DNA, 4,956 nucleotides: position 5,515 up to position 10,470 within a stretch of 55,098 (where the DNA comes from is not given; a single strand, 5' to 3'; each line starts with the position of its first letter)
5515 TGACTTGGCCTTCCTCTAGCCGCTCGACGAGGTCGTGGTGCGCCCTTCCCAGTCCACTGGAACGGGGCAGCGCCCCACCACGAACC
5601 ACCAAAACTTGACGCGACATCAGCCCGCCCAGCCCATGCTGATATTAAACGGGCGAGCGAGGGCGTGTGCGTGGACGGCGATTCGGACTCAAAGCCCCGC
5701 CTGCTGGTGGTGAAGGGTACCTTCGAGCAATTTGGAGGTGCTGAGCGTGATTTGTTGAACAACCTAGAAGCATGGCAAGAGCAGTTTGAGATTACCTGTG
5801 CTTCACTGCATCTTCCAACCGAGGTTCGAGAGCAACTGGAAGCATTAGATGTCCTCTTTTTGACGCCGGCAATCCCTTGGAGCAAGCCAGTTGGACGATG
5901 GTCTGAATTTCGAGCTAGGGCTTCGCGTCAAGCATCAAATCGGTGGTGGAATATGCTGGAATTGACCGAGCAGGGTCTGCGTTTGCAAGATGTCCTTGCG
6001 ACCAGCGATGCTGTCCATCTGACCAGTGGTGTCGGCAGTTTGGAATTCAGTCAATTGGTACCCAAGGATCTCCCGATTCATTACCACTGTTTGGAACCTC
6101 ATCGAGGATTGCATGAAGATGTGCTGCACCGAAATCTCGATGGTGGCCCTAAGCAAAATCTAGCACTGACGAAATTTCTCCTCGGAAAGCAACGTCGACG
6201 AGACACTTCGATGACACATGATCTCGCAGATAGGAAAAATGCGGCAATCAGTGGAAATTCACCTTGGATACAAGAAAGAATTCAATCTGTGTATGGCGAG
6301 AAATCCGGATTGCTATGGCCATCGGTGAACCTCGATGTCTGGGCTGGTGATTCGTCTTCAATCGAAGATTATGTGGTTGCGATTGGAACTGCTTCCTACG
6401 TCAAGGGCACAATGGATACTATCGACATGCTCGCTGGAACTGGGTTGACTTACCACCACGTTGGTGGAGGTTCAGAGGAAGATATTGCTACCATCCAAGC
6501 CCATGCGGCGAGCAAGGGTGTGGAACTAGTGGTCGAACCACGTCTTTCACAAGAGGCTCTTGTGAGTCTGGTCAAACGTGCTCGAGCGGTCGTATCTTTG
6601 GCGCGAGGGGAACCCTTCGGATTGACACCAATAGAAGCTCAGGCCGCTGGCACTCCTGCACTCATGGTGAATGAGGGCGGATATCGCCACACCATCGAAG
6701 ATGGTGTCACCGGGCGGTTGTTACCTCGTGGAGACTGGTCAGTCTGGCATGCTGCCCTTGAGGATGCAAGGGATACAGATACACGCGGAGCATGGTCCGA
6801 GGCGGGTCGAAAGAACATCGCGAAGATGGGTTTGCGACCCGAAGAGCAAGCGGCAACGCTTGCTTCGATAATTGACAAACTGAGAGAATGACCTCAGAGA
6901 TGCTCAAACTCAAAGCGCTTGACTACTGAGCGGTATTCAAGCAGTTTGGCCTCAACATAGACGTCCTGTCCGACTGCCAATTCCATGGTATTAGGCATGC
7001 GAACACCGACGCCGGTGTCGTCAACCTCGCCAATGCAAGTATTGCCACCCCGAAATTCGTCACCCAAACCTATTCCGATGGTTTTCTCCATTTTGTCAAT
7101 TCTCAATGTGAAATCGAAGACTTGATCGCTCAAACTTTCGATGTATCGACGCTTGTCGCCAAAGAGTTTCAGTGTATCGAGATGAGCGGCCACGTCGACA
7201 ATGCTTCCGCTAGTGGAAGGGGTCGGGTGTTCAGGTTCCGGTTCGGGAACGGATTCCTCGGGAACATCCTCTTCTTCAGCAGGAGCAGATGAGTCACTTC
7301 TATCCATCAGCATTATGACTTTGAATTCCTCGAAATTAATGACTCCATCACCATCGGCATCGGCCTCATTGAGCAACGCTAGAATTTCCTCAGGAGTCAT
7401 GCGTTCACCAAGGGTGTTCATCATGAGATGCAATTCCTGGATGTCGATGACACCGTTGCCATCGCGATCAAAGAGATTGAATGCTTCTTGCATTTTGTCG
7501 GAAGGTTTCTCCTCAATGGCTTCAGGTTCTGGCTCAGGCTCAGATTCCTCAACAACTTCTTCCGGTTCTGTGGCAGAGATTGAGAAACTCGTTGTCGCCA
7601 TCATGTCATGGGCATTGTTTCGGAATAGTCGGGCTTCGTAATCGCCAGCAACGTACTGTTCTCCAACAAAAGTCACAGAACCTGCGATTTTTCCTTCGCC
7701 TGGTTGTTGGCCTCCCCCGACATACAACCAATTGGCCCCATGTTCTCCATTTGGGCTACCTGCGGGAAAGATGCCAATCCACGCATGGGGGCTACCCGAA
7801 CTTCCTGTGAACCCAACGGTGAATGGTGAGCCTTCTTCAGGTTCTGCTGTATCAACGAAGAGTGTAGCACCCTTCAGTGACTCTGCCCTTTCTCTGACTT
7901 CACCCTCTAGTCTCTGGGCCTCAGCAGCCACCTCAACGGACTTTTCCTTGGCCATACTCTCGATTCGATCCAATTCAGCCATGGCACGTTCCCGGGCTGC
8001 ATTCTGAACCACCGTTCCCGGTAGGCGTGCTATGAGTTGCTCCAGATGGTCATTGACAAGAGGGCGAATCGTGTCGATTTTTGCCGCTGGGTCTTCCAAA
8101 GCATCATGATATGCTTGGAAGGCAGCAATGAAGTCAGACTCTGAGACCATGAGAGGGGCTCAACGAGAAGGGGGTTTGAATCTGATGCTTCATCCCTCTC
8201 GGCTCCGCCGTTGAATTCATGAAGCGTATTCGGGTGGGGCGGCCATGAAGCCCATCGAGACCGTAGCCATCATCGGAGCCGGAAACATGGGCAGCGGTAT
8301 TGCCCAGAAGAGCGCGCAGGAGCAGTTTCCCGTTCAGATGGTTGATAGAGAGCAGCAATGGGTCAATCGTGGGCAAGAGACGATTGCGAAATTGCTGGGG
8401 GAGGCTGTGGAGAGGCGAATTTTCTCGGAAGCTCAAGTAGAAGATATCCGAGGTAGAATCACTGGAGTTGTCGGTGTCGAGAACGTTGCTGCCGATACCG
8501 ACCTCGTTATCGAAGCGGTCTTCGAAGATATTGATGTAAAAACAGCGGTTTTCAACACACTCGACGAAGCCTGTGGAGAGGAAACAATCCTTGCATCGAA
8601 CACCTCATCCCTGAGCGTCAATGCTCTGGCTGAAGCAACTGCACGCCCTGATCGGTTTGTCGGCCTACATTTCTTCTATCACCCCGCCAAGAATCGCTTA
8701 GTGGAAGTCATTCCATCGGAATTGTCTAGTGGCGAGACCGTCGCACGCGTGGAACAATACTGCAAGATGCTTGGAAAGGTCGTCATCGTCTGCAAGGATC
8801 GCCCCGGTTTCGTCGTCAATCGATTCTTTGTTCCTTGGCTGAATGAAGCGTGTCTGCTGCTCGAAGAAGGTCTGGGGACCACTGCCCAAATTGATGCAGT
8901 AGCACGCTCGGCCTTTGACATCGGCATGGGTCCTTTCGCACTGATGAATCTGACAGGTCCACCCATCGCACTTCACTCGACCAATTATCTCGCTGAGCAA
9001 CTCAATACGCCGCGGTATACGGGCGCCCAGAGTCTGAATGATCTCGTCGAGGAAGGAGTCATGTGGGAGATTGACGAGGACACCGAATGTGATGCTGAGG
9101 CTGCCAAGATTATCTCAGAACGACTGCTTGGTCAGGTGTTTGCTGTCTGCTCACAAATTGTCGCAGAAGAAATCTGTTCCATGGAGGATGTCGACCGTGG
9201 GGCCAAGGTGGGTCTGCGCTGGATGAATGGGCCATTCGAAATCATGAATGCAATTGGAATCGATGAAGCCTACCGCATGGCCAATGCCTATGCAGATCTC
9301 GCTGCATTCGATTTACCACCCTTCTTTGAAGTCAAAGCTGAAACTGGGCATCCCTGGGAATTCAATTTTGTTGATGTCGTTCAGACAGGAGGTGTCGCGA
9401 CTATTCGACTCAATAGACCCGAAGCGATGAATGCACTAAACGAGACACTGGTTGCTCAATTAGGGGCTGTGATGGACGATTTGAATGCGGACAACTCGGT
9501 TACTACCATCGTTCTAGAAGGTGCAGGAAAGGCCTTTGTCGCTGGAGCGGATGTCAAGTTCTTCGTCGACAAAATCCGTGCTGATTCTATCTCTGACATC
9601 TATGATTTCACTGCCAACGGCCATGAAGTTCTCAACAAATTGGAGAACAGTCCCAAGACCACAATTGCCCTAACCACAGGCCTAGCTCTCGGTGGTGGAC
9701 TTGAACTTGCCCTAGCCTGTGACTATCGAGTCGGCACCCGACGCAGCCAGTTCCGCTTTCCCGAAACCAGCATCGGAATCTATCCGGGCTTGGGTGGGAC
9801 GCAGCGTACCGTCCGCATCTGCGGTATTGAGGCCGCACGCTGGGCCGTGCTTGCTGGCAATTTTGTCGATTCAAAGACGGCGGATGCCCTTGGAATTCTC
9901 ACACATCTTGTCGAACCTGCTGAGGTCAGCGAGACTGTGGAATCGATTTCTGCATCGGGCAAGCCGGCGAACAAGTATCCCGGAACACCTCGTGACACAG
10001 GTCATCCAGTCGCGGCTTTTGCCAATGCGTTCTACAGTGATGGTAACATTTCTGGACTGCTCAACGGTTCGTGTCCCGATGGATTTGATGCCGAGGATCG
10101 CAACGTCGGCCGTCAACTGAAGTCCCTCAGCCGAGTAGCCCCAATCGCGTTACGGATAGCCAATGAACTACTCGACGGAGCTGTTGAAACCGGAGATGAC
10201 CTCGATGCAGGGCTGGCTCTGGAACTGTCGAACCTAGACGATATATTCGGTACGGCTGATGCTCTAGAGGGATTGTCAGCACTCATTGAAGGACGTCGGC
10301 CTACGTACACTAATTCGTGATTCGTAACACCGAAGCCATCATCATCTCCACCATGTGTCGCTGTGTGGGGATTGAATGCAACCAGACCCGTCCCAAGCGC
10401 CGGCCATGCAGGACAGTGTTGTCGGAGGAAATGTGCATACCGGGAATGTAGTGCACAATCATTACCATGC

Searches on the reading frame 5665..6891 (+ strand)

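Call 78: search_protein_families(library=pfam, proteins=[window:5665-6891:+], max_evalue=0.001)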
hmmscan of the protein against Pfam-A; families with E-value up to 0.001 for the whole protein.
window:5665-6891:+ (408 aa): 3 families
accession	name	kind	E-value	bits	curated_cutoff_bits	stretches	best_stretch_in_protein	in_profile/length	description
PF00534.26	Glycos_transf_1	-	3e-18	66.4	26.4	1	236-383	17-171/172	Glycosyl transferases group 1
PF13692.12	Glyco_trans_1_4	-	8.7e-11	42.7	27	1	261-366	34-137/142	Glycosyl transferases group 1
PF20706.3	GT4-conflict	-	2e-07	30.8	26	1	274-385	249-355/385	Family 4 Glycosyltransferase in conflict systems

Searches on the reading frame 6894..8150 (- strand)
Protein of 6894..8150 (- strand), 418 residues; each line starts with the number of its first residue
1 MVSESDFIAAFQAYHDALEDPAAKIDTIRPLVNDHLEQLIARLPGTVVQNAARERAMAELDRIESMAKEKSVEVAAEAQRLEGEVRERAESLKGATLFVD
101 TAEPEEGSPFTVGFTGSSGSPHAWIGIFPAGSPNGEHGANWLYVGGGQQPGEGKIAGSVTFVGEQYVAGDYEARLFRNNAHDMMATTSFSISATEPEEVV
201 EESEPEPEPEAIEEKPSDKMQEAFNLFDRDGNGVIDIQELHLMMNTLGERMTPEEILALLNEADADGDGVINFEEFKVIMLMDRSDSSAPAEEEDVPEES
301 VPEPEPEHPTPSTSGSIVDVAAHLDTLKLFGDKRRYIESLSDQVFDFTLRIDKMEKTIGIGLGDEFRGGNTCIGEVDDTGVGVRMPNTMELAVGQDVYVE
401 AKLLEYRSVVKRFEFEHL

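Call 78: search_protein_families(library=pfam, proteins=[window:6894-8150:-], max_evalue=0.001)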
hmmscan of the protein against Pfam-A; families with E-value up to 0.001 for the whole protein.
window:6894-8150:- (418 aa): 7 families
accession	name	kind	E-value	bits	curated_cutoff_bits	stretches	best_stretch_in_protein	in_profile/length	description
PF13499.12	EF-hand_7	-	3.8e-16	59.6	30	1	218-277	2-63/67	EF-hand domain pair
PF00036.39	EF-hand_1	-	2e-15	55.6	25.4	2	220-246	2-28/29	EF hand domain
PF13405.12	EF-hand_6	-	1.7e-12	46.3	25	1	220-248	2-30/30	EF-hand domain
PF13833.12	EF-hand_8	-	2.4e-12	46.8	28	1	243-280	14-51/54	EF-hand domain pair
PF13202.12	EF-hand_5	-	5.3e-12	45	25.9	2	258-279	3-24/25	EF hand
PF14658.12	EF-hand_9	-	1e-05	26.3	37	1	223-282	3-64/66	EF-hand domain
PF21008.3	AIF-1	-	4.9e-05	24.1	50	1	218-285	41-108/140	Allograft inflammatory factor 1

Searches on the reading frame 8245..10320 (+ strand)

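Call 78: search_protein_families(library=pfam, proteins=[window:8245-10320:+], max_evalue=0.001)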
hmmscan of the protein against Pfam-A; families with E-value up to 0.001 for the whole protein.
window:8245-10320:+ (691 aa): 7 families
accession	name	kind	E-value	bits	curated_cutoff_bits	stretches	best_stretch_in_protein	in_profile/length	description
PF02737.24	3HCDH_N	-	1.6e-56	191.5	22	1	6-185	1-179/180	3-hydroxyacyl-CoA dehydrogenase, NAD binding domain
PF00378.25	ECH_1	-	4.8e-42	144.5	27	1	382-564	4-182/251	Enoyl-CoA hydratase/isomerase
PF16113.10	ECH_2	-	3.7e-40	138.9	27.2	1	385-682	2-310/335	Enoyl-CoA hydratase/isomerase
PF00725.27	3HCDH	-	1.4e-27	96.4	22.1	2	188-272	1-85/97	3-hydroxyacyl-CoA dehydrogenase, C-terminal domain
PF03446.21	NAD_binding_2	-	1.3e-05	25.7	21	1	6-122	1-95/161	NAD binding domain of 6-phosphogluconate dehydrogenase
PF02254.24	TrkA_N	-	0.00054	20.7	23.8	0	7-72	1-67/116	TrkA-N domain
PF07992.20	Pyr_redox_2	-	0.00054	19.9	26.1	1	6-86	2-81/291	Pyridine nucleotide-disulphide oxidoreductase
